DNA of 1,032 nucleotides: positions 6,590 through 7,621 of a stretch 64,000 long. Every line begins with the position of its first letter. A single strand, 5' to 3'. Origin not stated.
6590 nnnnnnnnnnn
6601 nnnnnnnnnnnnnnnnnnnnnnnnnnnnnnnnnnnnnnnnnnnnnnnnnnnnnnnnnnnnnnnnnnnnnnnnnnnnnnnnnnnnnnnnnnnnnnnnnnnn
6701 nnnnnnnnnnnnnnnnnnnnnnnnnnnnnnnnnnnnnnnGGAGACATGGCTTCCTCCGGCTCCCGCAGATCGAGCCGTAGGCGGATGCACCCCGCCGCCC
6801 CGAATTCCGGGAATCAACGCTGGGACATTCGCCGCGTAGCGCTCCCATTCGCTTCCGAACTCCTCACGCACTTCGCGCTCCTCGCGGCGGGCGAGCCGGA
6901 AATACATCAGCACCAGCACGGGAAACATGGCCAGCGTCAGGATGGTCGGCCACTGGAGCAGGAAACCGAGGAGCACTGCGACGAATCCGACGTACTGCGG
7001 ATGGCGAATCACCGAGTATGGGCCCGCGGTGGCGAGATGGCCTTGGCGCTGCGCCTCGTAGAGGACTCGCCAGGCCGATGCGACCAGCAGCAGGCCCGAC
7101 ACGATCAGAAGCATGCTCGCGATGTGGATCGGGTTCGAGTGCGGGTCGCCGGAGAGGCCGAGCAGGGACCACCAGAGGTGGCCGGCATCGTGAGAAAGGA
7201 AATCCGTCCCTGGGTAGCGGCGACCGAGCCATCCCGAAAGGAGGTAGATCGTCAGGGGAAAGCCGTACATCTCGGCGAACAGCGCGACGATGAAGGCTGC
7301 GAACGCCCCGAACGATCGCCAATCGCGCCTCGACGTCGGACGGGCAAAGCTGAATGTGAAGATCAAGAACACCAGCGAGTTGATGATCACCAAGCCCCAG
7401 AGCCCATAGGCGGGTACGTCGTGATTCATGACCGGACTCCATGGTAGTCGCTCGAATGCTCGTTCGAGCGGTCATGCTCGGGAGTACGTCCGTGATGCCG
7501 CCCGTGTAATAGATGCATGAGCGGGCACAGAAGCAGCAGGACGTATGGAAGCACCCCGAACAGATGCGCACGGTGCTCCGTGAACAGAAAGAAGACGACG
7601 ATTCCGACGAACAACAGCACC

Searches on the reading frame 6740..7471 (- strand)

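Call 29: search_protein_families(library=pfam, proteins=[window:6740-7471:-], max_evalue=0.001)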
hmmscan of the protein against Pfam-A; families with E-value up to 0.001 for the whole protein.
window:6740-7471:- (244 aa): 3 families
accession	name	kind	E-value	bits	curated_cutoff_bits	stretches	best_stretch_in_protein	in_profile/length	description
PF04191.18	PEMT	-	6.1e-10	39.9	25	1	116-207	3-104/105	Phospholipid methyltransferase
PF04140.19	ICMT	-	2.3e-07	31.6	24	1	122-199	11-91/95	Isoprenylcysteine carboxyl methyltransferase (ICMT) family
PF01222.22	ERG4_ERG24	-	0.00047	19.5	27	1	141-219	346-426/432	Ergosterol biosynthesis ERG4/ERG24 family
